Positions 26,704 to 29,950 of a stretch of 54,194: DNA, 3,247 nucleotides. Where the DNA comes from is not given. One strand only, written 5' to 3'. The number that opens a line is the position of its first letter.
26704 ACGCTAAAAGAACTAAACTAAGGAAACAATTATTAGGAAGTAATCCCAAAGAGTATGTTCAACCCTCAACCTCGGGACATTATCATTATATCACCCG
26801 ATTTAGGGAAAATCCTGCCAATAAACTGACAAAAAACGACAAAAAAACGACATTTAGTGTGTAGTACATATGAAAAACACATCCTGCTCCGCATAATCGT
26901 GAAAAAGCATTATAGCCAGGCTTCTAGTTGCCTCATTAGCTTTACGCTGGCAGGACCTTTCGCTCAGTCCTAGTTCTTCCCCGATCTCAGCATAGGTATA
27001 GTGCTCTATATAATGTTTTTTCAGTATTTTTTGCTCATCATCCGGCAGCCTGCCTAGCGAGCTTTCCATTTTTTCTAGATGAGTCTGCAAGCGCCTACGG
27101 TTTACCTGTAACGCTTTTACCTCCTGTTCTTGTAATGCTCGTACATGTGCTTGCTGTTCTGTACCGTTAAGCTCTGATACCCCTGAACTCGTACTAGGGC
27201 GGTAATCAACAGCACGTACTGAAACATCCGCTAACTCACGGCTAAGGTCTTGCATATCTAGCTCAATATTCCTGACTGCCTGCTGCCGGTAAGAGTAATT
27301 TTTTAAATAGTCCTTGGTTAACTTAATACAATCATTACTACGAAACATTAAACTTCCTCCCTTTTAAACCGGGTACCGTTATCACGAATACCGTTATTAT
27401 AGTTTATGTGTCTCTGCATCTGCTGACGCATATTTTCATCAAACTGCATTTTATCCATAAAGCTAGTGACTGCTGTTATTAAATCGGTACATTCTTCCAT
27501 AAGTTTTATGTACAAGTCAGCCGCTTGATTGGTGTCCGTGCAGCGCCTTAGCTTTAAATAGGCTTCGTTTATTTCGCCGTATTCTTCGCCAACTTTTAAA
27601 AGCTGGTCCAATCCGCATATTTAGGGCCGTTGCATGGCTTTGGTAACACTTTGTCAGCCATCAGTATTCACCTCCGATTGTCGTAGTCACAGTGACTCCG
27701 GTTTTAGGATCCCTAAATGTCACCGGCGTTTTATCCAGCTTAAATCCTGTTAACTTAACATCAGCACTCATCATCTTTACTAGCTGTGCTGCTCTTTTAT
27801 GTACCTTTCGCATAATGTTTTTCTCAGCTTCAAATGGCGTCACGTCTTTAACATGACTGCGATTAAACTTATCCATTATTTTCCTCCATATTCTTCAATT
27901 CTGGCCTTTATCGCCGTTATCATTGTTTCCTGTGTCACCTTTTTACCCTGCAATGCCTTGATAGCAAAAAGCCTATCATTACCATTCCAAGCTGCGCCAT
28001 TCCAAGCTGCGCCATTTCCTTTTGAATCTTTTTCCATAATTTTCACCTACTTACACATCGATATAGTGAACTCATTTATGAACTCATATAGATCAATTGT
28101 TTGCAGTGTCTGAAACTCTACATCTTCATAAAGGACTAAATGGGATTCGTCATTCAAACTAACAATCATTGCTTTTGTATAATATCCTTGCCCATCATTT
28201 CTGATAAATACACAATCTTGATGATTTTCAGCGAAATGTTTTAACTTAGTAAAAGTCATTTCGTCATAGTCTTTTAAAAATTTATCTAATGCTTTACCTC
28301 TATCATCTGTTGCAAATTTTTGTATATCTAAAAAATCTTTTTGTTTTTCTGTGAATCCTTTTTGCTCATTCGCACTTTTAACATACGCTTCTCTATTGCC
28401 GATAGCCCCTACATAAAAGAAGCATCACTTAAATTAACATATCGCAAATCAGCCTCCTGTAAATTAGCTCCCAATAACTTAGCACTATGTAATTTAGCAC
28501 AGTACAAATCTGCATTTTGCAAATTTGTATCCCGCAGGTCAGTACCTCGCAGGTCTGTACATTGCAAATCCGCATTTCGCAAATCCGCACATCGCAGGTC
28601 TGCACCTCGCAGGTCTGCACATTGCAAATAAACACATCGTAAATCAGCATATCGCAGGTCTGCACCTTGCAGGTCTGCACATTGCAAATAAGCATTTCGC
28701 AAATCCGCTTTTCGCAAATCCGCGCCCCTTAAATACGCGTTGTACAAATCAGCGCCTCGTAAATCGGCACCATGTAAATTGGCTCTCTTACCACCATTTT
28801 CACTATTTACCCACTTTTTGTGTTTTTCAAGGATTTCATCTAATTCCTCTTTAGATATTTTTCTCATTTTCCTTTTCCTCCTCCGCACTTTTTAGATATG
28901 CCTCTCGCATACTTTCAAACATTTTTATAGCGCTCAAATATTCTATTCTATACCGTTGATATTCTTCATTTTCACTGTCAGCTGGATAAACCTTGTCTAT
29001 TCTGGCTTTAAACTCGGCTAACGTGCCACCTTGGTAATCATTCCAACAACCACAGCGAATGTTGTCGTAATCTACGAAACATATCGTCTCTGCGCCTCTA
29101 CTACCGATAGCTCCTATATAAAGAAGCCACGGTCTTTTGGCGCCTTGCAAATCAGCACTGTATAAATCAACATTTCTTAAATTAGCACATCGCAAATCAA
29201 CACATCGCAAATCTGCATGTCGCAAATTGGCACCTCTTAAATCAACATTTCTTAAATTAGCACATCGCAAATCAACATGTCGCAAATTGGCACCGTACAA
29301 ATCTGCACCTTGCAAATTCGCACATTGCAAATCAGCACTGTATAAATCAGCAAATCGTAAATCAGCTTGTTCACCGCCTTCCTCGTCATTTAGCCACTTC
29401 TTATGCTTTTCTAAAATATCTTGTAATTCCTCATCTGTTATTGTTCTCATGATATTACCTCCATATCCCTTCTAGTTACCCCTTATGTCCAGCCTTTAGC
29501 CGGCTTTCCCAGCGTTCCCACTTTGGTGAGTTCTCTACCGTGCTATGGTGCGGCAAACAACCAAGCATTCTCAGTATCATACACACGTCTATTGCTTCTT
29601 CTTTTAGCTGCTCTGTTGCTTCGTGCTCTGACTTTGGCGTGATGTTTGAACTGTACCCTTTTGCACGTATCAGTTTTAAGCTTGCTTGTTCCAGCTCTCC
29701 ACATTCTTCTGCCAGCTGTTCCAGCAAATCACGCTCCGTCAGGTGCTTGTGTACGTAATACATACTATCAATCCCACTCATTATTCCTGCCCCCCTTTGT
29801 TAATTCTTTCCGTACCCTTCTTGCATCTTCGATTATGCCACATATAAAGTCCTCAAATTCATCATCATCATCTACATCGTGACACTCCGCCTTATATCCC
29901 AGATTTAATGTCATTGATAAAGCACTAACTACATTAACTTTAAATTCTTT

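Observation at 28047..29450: Two tandem pentapeptide-repeat proteins in the early region, the second split by a frame change at a T-run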

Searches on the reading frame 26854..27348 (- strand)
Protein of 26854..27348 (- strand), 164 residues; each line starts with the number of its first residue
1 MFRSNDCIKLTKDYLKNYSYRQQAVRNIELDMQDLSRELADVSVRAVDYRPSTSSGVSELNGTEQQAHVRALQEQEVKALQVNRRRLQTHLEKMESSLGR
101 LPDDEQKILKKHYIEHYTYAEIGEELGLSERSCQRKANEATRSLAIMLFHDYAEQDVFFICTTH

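Call 6: search_protein_families(library=pfam, proteins=[window:26854-27348:-], max_evalue=0.01)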
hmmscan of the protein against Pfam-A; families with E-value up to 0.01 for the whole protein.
window:26854-27348:- (164 aa): 5 families
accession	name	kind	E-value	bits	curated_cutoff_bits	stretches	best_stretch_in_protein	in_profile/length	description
PF08281.18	Sigma70_r4_2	-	3.7e-11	42.9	25.7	1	93-137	3-47/54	Sigma-70, region 4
PF04545.22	Sigma70_r4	-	7.1e-09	35.5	24.1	1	98-131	2-35/50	Sigma-70, region 4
PF07638.17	Sigma70_ECF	-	0.00062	20.1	21.1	1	74-137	109-172/185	ECF sigma factor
PF13518.12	HTH_28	-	0.0039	17.7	25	0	111-135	7-31/52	Helix-turn-helix domain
PF13404.12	HTH_AsnC-type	-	0.0079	16.4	27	0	118-135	19-36/42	AsnC-type helix-turn-helix domain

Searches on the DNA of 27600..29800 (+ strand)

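Call 8: search_dna_similar(query=window:27600-29800:+, collection=phages, mode=distant, max_rows=20)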
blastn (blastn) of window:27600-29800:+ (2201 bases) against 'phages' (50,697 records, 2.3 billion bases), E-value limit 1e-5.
Records with a match: 20; places in all: 34; records where one place covers at least 80% of the query: 0.
Best place of each record, by identity: 60-80% 20.
By first word of the organism name: Listeria 19; Staphylococcus 1.
By host as written in the record: Listeria monocytogenes 15; Listeria monocytogenes HM00113468 2; Listeria monocytogenes CRIFS culture collection code: C519 2; Staphylococcus aureus 1.
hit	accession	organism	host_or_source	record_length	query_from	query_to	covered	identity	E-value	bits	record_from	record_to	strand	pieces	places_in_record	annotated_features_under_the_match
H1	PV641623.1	Staphylococcus phage St1.CM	Staphylococcus aureus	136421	1550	1855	14%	68.6%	2e-20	107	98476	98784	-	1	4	pentapeptide repeat family protein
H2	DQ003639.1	Listeria phage B025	Listeria monocytogenes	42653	1550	1817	12%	65.7%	5e-9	70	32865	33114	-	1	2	gp51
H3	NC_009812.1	Listeria phage B025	Listeria monocytogenes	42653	1550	1817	12%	65.7%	5e-9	70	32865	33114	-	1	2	pentapeptide repeat-containing protein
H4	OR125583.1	Listeria phage cka8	Listeria monocytogenes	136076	1577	1818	11%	65.7%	2e-6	62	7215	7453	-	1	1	record has no annotation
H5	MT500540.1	Listeria phage LP-HM00113468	Listeria monocytogenes HM00113468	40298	1550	1763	10%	66.8%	6e-8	67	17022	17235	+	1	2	hypothetical protein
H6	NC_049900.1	Listeria phage LP-HM00113468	Listeria monocytogenes HM00113468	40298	1550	1763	10%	66.8%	6e-8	67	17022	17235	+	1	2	pentapeptide repeat-containing protein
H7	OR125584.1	Listeria phage cka11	Listeria monocytogenes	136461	1577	1763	8%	68.1%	9e-6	60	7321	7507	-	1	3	record has no annotation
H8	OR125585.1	Listeria phage cka14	Listeria monocytogenes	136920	1577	1763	8%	68.1%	9e-6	60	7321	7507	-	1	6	record has no annotation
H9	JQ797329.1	Listeria phage vB_LmoM_AG20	Listeria monocytogenes CRIFS culture ...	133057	1576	1693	5%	71.2%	2e-6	61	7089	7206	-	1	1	hypothetical protein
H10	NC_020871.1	Listeria phage vB_LmoM_AG20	Listeria monocytogenes CRIFS culture ...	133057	1576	1693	5%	71.2%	2e-6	61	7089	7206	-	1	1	pentapeptide repeat-containing protein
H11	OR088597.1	Listeria phage cka15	Listeria monocytogenes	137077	1576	1693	5%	71.2%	2e-6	61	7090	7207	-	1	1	hypothetical protein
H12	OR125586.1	Listeria phage cka16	Listeria monocytogenes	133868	1576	1693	5%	71.2%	2e-6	61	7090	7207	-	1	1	record has no annotation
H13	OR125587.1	Listeria phage cka17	Listeria monocytogenes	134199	1576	1693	5%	71.2%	2e-6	61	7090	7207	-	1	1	record has no annotation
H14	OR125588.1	Listeria phage cka18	Listeria monocytogenes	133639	1576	1693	5%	71.2%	2e-6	61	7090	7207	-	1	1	record has no annotation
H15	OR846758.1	Listeria phage LM 4-11-1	Listeria monocytogenes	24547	1564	1658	4%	76.8%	4e-10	73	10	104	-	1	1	record has no annotation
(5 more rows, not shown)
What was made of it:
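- Closest known: Uncharacterised phage PRPs. Same: Weak DNA similarity to the Listeria and Staphylococcus phage PRP genes (call 8).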

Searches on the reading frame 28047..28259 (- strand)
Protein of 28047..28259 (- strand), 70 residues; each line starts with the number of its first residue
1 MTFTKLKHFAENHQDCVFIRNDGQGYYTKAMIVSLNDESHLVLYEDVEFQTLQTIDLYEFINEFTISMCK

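Call 76: find_encoding_contigs(protein=window:28047-28259:-, flank=3000, max_places=10)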
Protein window:28047-28259:- (70 aa): 23 contigs read that carry it; 3 places shown.
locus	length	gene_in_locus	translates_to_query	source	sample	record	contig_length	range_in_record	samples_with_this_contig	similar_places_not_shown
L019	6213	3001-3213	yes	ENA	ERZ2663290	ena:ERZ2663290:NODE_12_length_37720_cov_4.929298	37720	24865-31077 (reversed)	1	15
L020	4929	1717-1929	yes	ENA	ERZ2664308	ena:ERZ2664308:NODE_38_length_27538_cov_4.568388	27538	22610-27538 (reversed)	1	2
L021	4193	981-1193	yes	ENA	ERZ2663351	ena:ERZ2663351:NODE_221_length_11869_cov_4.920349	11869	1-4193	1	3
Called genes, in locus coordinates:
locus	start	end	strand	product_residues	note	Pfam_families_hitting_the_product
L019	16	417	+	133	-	-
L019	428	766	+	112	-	-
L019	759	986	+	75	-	-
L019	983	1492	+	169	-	-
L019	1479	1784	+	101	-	-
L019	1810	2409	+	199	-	PF13599:Pentapeptide_4 (weak), PF00805:Pentapeptide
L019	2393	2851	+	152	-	-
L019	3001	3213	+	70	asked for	-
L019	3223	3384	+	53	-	-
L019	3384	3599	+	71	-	-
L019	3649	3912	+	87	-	-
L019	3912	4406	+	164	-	PF05263:DUF722 (weak), PF08281:Sigma70_r4_2, PF04545:Sigma70_r4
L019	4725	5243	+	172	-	PF03592:Terminase_2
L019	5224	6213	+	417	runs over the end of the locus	PF04466:Terminase_3, PF17288:Terminase_3C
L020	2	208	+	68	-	?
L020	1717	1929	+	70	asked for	-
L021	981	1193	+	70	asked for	-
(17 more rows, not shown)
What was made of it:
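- All 23 contigs read show the same 152-aa plus 70-aa gene calls (call 76). The allele is fixed in many samples (call 76).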

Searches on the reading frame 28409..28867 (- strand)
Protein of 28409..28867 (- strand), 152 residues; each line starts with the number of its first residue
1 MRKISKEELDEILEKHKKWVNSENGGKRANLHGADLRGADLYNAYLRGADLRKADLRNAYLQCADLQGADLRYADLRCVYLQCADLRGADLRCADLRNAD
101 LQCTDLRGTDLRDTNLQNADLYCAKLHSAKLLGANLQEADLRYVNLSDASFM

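Call 36: search_protein_families(library=phrogs, proteins=[window:28409-28867:-], max_evalue=0.001)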
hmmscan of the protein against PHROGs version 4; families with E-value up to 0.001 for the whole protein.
window:28409-28867:- (152 aa): 7 families
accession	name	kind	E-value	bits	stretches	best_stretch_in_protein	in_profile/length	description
phrog_7713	-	unknown function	8e-40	135.7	3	1-79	1-82/103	-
phrog_923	-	unknown function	3.5e-30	105.5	2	63-151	791-876/990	-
phrog_31265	-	unknown function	2.9e-25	90.7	1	28-150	28-150/264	-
phrog_15350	-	unknown function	2.7e-22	80.2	1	21-150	143-265/494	-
phrog_30240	-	unknown function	9.3e-15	55.3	2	26-101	180-255/438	-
phrog_31567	-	unknown function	1.1e-13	52.4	1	99-125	48-74/151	-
phrog_12514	-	unknown function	5.1e-10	40.2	1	74-151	134-211/287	-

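Call 37: search_protein_families(library=padloc, proteins=[window:28409-28867:-], max_evalue=0.01)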
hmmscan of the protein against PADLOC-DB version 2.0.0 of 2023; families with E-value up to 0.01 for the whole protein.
window:28409-28867:- (152 aa): 0 families

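Call 54: search_protein_families(library=ncbifam, proteins=[window:28409-28867:-], max_evalue=0.01)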
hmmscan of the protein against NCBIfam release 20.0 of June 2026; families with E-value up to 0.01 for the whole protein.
window:28409-28867:- (152 aa): 17 families
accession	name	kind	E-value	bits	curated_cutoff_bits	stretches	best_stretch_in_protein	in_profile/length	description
NF052603.1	penta_Alr5209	equivalog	1.9e-28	98.8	125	3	56-130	20-94/113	Alr5209 family pentapeptide repeat protein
NF047416.1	penta_HetL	equivalog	1.8e-23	83.1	260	3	94-151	68-125/218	heterocyst differentiation pentapeptide repeat protein HetL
NF011744.0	PRK15197.1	equivalog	7.4e-16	58.2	274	2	75-149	155-224/291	SPI-2 type III secretion system effector PipB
NF011743.0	PRK15196.1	equivalog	7e-14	51.5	354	2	81-142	174-240/350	type III secretion system effector PipB2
NF033086.2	penta_rpt_Qnr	equivalog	8.6e-12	45.2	240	2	82-152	28-99/211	Qnr family pentapeptide repeat protein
NF000349.1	mfpA_AE000516.2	equivalog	1.1e-10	41.6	360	2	76-144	79-147/183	pentapeptide repeat protein MfpA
NF000421.1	penta_rpt_QnrVC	exception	3.8e-10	40.1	460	1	82-152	34-105/218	QnrVC family quinolone resistance pentapeptide repeat protein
NF038182.1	penta_rpt_SmQnr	exception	3e-09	37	460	1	12-82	131-198/215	SmQnr family pentapeptide repeat protein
NF012152.0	penta_rpt_QnrC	exception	8.9e-09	35.6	500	2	85-151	37-104/221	QnrC family quinolone resistance pentapeptide repeat protein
NF000071.4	penta_rpt_QnrA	exception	2.4e-08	34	450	3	31-108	119-196/218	QnrA family quinolone resistance pentapeptide repeat protein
NF033375.2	penta_rpt_QnrE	exception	3.6e-08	33.7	480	1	12-76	130-196/214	QnrE family quinolone resistance pentapeptide repeat protein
NF000420.1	penta_rpt_QnrB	exception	1e-07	32.2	460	1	12-79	130-194/214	QnrB family quinolone resistance pentapeptide repeat protein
NF012151.0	penta_rpt_QnrAS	exception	2.1e-07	31.2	490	1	42-151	4-104/218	QnrAS family quinolone resistance pentapeptide repeat protein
NF000056.3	penta_rpt_QnrS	exception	6.9e-07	29.2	460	1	83-151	35-104/218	QnrS family quinolone resistance pentapeptide repeat protein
NF000139.2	penta_rpt_QnrD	exception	1.7e-06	28.2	425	0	83-134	148-199/214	QnrD family quinolone resistance pentapeptide repeat protein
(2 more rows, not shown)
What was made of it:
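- On Qnr/MfpA-type topoisomerase-protecting PRPs: PRP2: 45.2 and 41.6 bits (call 54).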

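Call 72: list_cluster_members(proteins=[window:28412-28867:-, window:28050-28259:-, window:28854-29450:-])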
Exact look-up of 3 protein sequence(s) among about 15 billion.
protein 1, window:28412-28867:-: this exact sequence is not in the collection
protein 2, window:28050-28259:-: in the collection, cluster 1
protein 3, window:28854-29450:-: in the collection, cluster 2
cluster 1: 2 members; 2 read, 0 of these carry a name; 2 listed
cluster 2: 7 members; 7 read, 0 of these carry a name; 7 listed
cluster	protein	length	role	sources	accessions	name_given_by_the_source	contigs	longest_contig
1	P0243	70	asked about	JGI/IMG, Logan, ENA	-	-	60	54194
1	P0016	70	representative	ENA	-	-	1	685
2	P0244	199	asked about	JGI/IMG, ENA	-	-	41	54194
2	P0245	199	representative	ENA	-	-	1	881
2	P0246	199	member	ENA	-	-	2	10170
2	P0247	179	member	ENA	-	-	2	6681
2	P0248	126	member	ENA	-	-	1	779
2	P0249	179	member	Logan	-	-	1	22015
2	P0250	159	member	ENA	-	-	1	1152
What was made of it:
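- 28851..29450 (-): PRP1, an intact 199-aa phage pentapeptide-repeat protein. It has an N-cap helix, 15 pentapeptides and a conserved C-domain. The exact protein is on 41 contigs (call 72).
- The exact 70-aa sequence is on 60 contigs (call 72).
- Tried and rejected: The exact 152-aa sequence is not indexed (call 72).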

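Call 73: find_encoding_contigs(protein=P0249, flank=4000, max_places=3)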
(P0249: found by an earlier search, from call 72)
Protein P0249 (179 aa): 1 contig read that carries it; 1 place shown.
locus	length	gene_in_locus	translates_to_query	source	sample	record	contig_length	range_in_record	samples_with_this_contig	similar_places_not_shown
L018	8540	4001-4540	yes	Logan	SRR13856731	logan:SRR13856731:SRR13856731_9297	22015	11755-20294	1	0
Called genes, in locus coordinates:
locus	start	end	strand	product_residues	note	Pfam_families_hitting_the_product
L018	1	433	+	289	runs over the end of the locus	PF07261:DnaB_2 (weak)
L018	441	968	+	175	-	-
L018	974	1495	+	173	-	-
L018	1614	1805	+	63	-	-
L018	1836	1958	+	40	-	-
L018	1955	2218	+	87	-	-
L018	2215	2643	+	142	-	-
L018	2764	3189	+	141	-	PF05866:RusA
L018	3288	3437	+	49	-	-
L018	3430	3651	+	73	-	-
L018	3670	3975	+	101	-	-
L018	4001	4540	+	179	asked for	PF00805:Pentapeptide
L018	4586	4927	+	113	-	-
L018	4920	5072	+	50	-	-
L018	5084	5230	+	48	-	-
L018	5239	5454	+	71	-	-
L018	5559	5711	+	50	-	-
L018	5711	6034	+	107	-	-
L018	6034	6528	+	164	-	PF05263:DUF722 (weak), PF08281:Sigma70_r4_2, PF04545:Sigma70_r4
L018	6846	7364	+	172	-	PF03592:Terminase_2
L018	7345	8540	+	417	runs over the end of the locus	PF04466:Terminase_3, PF17288:Terminase_3C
